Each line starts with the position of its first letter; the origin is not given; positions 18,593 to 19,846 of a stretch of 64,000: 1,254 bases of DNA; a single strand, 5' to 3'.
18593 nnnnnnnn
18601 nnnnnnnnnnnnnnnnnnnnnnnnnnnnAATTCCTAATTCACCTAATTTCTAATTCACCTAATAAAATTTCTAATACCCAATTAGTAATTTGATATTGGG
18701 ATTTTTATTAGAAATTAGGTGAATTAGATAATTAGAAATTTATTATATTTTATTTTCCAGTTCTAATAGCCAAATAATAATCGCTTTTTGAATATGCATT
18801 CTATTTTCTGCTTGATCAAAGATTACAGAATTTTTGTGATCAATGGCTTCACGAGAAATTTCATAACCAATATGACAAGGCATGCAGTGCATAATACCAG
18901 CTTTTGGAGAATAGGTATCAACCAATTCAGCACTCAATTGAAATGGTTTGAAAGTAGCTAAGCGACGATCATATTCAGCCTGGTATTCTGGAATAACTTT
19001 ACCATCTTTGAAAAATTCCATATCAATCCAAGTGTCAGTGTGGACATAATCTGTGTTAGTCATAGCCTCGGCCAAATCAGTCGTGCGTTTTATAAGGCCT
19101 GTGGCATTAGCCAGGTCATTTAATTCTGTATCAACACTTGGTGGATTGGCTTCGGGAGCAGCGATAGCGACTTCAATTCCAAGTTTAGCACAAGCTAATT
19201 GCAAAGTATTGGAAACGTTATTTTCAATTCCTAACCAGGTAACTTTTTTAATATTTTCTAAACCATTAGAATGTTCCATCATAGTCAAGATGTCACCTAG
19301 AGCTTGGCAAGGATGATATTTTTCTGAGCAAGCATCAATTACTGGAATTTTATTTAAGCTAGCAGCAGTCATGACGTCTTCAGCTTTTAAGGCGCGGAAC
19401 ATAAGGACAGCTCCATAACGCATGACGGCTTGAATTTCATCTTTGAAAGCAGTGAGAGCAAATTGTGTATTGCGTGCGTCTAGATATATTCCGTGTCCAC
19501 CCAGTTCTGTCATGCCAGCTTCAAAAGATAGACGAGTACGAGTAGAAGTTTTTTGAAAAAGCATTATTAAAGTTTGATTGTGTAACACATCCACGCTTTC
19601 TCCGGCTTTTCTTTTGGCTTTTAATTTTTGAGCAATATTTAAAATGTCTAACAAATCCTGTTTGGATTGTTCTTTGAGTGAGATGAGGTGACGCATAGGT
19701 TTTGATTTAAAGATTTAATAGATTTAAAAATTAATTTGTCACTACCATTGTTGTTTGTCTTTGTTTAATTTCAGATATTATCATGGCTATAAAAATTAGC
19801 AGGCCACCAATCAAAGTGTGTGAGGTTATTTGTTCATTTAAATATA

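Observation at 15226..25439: Pyrimidine de novo cluster with carbamate kinase and ornithine carbamoyltransferase embedded; an amidinotransferase-family gene follows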

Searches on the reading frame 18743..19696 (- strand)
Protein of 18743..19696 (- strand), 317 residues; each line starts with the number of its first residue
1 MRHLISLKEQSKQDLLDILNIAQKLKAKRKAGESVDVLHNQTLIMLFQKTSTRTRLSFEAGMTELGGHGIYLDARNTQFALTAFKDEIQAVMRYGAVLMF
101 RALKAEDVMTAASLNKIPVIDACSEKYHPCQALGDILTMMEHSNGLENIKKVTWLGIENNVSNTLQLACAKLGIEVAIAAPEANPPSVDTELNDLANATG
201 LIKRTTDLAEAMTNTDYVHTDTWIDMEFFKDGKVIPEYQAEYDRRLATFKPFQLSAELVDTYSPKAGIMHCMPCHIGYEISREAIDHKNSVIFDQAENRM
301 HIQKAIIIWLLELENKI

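Call 3: search_protein_families(library=ncbifam, proteins=[window:18743-19696:-])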
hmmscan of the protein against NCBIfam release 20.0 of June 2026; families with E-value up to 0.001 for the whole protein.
window:18743-19696:- (317 aa): 16 families
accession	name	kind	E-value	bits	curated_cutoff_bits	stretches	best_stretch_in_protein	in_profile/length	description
NF001986.0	PRK00779.1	subfamily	3.8e-86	289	306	1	1-312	5-305/307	ornithine carbamoyltransferase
TIGR00658.1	orni_carb_tr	equivalog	2.9e-82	276.3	280.85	1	2-311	1-303/304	ornithine carbamoyltransferase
NF011379.0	PRK14804.1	equivalog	3.2e-80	269.6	373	1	2-312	7-310/311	ornithine carbamoyltransferase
NF011380.0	PRK14805.1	equivalog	1.2e-64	218.3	421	1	1-312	1-301/302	ornithine carbamoyltransferase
TIGR04384.1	putr_carbamoyl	exception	4.3e-63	213.4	500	1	3-313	1-309/330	putrescine carbamoyltransferase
NF002470.0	PRK01713.1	equivalog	1e-44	153.3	545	1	2-275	8-278/334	ornithine carbamoyltransferase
NF003286.0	PRK04284.1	subfamily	7.8e-44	150.1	515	1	2-308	7-327/332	ornithine carbamoyltransferase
NF009213.0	PRK12562.1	subfamily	2.1e-37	129.3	559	2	2-274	7-277/334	ornithine carbamoyltransferase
NF002032.1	PRK00856.1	equivalog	2.3e-36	125.5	263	1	2-308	1-294/297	aspartate carbamoyltransferase catalytic subunit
NF003384.0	PRK04523.1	equivalog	3.7e-33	115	288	2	105-312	125-334/336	N-acetylornithine carbamoyltransferase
TIGR00670.1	asp_carb_tr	equivalog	3.9e-33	114.9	236.95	1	2-311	1-303/304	aspartate carbamoyltransferase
NF006046.0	PRK08192.1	equivalog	7.2e-20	71.5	512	1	3-316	8-322/339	aspartate carbamoyltransferase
NF008853.0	PRK11891.1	equivalog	1.5e-16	60.1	560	1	3-317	90-404/430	aspartate carbamoyltransferase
NF005538.0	PRK07200.1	equivalog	6.5e-15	55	453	1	8-295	28-352/396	knotted carbamoyltransferase YgeW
TIGR03316.1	ygeW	equivalog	1.2e-14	54.1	500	2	115-301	148-355/391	knotted carbamoyltransferase YgeW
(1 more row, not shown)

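Call 4: search_protein_families(library=pfam, proteins=[window:18743-19696:-])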
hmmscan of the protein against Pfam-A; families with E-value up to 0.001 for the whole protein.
window:18743-19696:- (317 aa): 2 families
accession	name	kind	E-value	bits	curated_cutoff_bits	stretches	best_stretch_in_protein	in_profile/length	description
PF00185.30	OTCace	-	2.1e-38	132.3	29.4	1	150-310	3-157/157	Aspartate/ornithine carbamoyltransferase, Asp/Orn binding domain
PF02729.26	OTCace_N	-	1.1e-36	126.6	29.9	1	2-141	1-148/148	Aspartate/ornithine carbamoyltransferase, carbamoyl-P binding domain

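Call 13: find_encoding_contigs(protein=window:18743-19696:-, flank=10000, max_places=6)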
Protein window:18743-19696:- (317 aa): 7 contigs read that carry it; 4 places shown.
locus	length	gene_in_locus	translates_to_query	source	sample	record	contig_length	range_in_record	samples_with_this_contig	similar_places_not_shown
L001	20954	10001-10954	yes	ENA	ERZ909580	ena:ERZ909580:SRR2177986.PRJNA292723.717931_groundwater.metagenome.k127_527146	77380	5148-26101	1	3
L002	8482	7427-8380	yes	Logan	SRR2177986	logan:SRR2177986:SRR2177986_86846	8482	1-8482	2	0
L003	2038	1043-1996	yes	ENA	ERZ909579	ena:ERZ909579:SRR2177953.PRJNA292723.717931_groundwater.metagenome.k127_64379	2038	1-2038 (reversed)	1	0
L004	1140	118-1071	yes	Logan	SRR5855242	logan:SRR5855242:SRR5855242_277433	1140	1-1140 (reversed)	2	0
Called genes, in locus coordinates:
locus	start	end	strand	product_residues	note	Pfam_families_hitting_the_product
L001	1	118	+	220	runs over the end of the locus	PF02223:Thymidylate_kin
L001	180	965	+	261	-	PF25231:DUF7847, PF06790:UPF0259 (weak), PF10110:GPDPase_memb (weak)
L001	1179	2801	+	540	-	PF02934:GatB_N, PF02637:GatB_Yqey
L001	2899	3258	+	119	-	-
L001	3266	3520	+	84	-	PF14242:DUF4342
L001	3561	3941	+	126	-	PF00293:NUDIX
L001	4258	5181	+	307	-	-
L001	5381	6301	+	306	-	PF02729:OTCace_N, PF00185:OTCace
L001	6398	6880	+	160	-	PF01948:PyrI, PF02748:PyrI_C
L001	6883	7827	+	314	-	PF00696:AA_kinase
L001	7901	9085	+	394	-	PF01979:Amidohydro_1, PF12890:DHOase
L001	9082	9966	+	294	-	PF00892:EamA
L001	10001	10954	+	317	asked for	PF02729:OTCace_N, PF00185:OTCace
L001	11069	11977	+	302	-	PF01180:DHO_dh, PF03060:NMO (weak), PF04481:DUF561 (faint), PF01207:Dus (faint)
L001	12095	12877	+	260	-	PF00175:NAD_binding_1 (weak), PF10418:DHODB_Fe-S_bind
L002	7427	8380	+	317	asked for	PF02729:OTCace_N, PF00185:OTCace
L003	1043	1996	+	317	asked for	PF02729:OTCace_N, PF00185:OTCace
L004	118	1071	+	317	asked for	PF02729:OTCace_N, PF00185:OTCace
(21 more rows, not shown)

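Call 19: search_solved_structures(query=window:18743-19696:-, max_evalue=1e-20, show_alignments=2)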
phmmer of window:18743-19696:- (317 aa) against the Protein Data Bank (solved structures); distinct sequences matched with E-value up to 1e-20: 33.
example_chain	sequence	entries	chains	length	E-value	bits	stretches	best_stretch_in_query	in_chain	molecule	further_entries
1a1s_A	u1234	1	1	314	1e-56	195.5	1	2-308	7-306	ORNITHINE CARBAMOYLTRANSFERASE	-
1pvv_A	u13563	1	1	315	1e-56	195.5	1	2-308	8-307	Ornithine carbamoyltransferase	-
7x99_A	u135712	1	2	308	6.3e-55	189.6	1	1-313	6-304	ornithine carbamoyltransferase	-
4oh7_A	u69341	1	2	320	3.7e-54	187.1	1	2-312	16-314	Ornithine carbamoyltransferase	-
4f2g_A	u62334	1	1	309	2.4e-50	174.6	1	1-311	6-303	Ornithine carbamoyltransferase 1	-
4ep1_A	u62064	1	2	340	4.7e-49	170.4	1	3-311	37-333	Ornithine carbamoyltransferase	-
4nf2_A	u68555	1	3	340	5.9e-49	170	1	3-311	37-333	Ornithine carbamoyltransferase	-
3tpf_A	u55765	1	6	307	7e-49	169.8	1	1-310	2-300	Ornithine carbamoyltransferase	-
2i6u_A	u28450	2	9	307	3.1e-48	167.7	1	2-312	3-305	Ornithine carbamoyltransferase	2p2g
7nnf_A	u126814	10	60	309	3.2e-48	167.6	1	2-312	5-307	Ornithine carbamoyltransferase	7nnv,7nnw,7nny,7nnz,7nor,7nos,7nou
1vlv_A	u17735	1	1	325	3.2e-47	164.3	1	2-309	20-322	Ornithine carbamoyltransferase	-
3gd5_A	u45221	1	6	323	4.2e-47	164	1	4-310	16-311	Ornithine carbamoyltransferase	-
2ef0_A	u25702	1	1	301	1e-45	159.4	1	11-311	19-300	Ornithine carbamoyltransferase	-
8qeu_A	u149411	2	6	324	4.6e-43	150.7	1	14-311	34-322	Ornithine transcarbamylase, chloroplastic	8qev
1dxh_A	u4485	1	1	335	2e-42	148.6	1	2-276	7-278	ORNITHINE CARBAMOYLTRANSFERASE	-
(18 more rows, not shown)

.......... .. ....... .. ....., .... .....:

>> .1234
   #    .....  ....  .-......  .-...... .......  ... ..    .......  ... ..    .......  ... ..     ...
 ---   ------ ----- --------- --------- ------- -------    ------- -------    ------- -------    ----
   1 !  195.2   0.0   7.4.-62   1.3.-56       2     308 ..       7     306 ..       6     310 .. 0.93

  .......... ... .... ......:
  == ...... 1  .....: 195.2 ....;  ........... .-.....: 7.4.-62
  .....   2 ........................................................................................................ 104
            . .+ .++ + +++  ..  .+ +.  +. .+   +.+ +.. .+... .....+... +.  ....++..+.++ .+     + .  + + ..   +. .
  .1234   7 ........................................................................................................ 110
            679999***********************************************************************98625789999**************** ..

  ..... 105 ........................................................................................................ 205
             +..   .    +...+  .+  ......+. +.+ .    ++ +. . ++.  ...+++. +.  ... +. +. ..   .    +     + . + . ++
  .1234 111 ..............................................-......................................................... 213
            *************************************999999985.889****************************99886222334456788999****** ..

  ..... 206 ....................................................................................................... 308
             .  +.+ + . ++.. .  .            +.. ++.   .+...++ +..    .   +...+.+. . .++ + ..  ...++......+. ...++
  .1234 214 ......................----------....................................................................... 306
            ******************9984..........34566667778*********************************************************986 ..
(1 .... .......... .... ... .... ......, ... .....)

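Call 20: find_homologous_proteins(query=window:18743-19696:-, max_evalue=1e-30)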
Query window:18743-19696:- (317 aa): 3418 proteins with E <= 1e-30 among 8000 candidates; the best 120 are listed.
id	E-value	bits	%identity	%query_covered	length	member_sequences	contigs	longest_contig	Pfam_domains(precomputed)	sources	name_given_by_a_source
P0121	1.1e-207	706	100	100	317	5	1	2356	PF00185.31,PF02729.27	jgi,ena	-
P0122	6.8e-197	670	95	98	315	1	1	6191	PF00185.31,PF02729.27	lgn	-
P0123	6.4e-193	657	92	100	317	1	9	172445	PF00185.31,PF02729.27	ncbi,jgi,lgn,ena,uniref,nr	ncbi:MAG: ornithine carbamoyltransferase [Candidatus Magasanikbacteria bacterium GW2011_GWC2_34_16]|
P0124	4.2e-192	655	92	100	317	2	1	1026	PF00185.31,PF02729.27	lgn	-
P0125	1.7e-181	620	86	99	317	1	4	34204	PF00185.31,PF02729.27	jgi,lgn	-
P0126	7.6e-176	601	81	100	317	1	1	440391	PF00185.31,PF02729.27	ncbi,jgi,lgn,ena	ncbi:MAG: ornithine carbamoyltransferase [Candidatus Magasanikbacteria bacterium]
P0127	3.2e-175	599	83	100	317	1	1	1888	PF00185.31,PF02729.27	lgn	-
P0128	2.0e-174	597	82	100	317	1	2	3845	PF00185.31,PF02729.27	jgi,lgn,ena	-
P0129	3.0e-174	596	82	100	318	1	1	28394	PF00185.31,PF02729.27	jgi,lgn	jgi:ornithine carbamoyltransferase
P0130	3.2e-174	596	83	100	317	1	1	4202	PF00185.31,PF02729.27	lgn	-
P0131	3.9e-174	596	82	100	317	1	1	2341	PF00185.31,PF02729.27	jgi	-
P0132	9.8e-174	594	81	98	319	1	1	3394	PF00185.31,PF02729.27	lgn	-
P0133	1.2e-173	594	82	100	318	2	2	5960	PF00185.31,PF02729.27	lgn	-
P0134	1.6e-173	594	81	100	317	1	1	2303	PF00185.31,PF02729.27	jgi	-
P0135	8.3e-172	588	81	100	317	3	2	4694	PF00185.31,PF02729.27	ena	-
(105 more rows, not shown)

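Call 25: find_related_loci(query=window:18743-19696:-, collection=genome_contigs, flank=10000)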
Query window:18743-19696:- (317 aa) in genome_contigs; peptide patterns used: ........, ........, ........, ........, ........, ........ (x = any residue, [..] = any of these).
301 stretches matched a pattern; 212 encode a relative of the query (tblastn E <= 1e-3); the best 80 are kept; 80 distinct loci.
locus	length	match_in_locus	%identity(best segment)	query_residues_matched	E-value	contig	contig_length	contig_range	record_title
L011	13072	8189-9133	97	1-315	0e+0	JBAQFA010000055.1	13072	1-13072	MAG: Candidatus Magasanikiibacteriota bacterium isolate MFD12003_ilm_asm_bin64 k127_164969, whole genome shotgun sequenc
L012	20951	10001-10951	92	1-317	0e+0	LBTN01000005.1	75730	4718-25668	MAG: Candidatus Magasanikbacteria bacterium GW2011_GWA2_37_8 US58_C0005, whole genome shotgun sequence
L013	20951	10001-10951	81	1-317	0e+0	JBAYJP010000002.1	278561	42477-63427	MAG: Candidatus Magasanikiibacteriota bacterium isolate SO_2016_GW1_59 scaffold00058_OW334_2016, whole genome shotgun se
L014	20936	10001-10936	79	1-312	2e-179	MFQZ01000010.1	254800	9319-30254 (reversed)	MAG: Candidatus Magasanikbacteria bacterium RIFOXYC2_FULL_42_28 rifoxyc2_full_scaffold_83, whole genome shotgun sequence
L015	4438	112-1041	78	1-312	3e-176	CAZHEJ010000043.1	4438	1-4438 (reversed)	MAG TPA_asm: uncultured Gammaproteobacteria bacterium isolate binchicken_co266_196 genome assembly, contig: NODE_49666_l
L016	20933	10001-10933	77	1-311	4e-170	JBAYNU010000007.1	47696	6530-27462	MAG: Candidatus Magasanikiibacteriota bacterium isolate SO_2016_LW1_72 scaffold00489_LW64-88_2016, whole genome shotgun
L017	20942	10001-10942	74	1-314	8e-167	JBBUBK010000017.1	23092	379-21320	MAG: Patescibacteria group bacterium isolate H52-bin026_1 H52_bin026_1_000000000017, whole genome shotgun sequence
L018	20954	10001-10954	72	1-317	4e-166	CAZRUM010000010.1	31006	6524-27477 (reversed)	MAG TPA_asm: uncultured Gammaproteobacteria bacterium isolate SRP104257_co1_391 genome assembly, contig: NODE_618_length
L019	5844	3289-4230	74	1-314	4e-167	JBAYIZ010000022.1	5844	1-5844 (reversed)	MAG: Candidatus Magasanikiibacteriota bacterium isolate SO_2016_GW1_43 scaffold26287_OW334_2016, whole genome shotgun se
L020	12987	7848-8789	73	1-314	4e-164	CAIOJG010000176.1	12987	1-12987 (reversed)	MAG: Candidatus Magasanikbacteria bacterium isolate AM_bin-3693 genome assembly, contig: bin-3693:176/190, whole genome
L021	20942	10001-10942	73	1-314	4e-164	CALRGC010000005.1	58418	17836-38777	MAG: Candidatus Magasanikbacteria bacterium isolate Ike-150m-44 genome assembly, contig: Ike-150-c187, whole genome shot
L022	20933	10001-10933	72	1-311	5e-163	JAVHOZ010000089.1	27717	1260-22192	MAG: Candidatus Magasanikbacteria bacterium isolate WB02no2_37_9 NODE_911_length_27717_cov_5.765888, whole genome shotgu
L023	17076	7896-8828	74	1-311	2e-162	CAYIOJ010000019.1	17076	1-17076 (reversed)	MAG TPA_asm: uncultured Gammaproteobacteria bacterium isolate ERP119705_co24_904 genome assembly, contig: NODE_3932_leng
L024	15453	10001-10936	72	1-312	2e-162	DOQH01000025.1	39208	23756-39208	MAG TPA_asm: Candidatus Magasanikbacteria bacterium isolate UBA10142 contig_28814, whole genome shotgun sequence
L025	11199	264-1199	73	1-312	4e-162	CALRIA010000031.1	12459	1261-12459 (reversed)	MAG: Candidatus Magasanikbacteria bacterium isolate MaH-04nov19-74 genome assembly, contig: MaH-04nov19-C13171, whole ge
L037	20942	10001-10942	75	1-314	2e-168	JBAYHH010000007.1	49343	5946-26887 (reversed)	MAG: Candidatus Magasanikiibacteriota bacterium isolate SO_2016_GW1_145 scaffold01360_OW334_2016, whole genome shotgun s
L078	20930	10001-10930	69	1-312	3e-151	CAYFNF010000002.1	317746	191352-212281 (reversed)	MAG TPA_asm: uncultured Gammaproteobacteria bacterium isolate ERP019367_co2_140 genome assembly, contig: NODE_24_length_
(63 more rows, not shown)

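Call 55: search_protein_families(library=ncbifam, proteins=[L078:4165-7371:+], max_evalue=1e-10)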
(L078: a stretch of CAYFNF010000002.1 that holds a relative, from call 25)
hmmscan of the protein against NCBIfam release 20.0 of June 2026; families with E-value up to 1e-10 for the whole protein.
L078:4165-7371:+ (1068 aa): 26 families (the best 25 are shown)
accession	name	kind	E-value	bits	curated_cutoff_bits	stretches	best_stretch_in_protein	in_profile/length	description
TIGR01369.1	CPSaseII_lrg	equivalog_domain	0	1498.8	1027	1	9-1048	4-1052/1052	carbamoyl-phosphate synthase (glutamine-hydrolyzing) large subunit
NF003671.0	PRK05294.1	equivalog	0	1311.6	599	1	10-1052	6-1050/1058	carbamoyl-phosphate synthase large subunit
NF053643.1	Ddl_archaea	equivalog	2.4e-25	89.3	500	1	41-340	18-308/367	putative pseudomurein biosynthesis ATP-grasp protein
NF006406.0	PRK08654.1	equivalog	3.4e-25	88.5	739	1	38-344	18-331/499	acetyl-CoA carboxylase biotin carboxylase subunit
NF006367.0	PRK08591.1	subfamily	3.4e-23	82.1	597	1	107-343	90-331/451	acetyl-CoA carboxylase biotin carboxylase subunit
NF006286.0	PRK08462.1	equivalog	1.2e-22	80.4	740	1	110-339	95-329/445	acetyl-CoA carboxylase biotin carboxylase subunit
NF009402.0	PRK12767.1-1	equivalog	3.1e-22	78.8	218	1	33-311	15-282/329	carbamoyl phosphate synthase-like protein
TIGR00514.1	accC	equivalog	2.4e-21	76.1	626.5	1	107-343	90-331/449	acetyl-CoA carboxylase biotin carboxylase subunit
NF009554.0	PRK12999.1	equivalog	3.7e-20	71.4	965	1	38-340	21-332/1147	pyruvate carboxylase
NF004679.0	PRK06019.1-5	equivalog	7.3e-19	67.8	326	0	654-835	87-265/376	5-(carboxyamino)imidazole ribonucleotide synthase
TIGR01235.1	pyruv_carbox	equivalog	7.8e-19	66.7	1114.45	1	145-340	130-328/1143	pyruvate carboxylase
TIGR01142.1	purT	equivalog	3.4e-18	65.7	502.15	0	62-278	37-247/380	phosphoribosylglycinamide formyltransferase 2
NF004085.0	PRK05586.1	equivalog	6.3e-18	64.9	723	1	111-341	94-329/448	acetyl-CoA carboxylase biotin carboxylase subunit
NF006766.0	PRK09288.1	equivalog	3e-17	62.5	339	0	11-278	12-260/396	formate-dependent phosphoribosylglycinamide formyltransferase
NF009471.0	PRK12833.1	equivalog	7.9e-17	60.9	686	0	120-345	106-336/467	acetyl-CoA carboxylase biotin carboxylase subunit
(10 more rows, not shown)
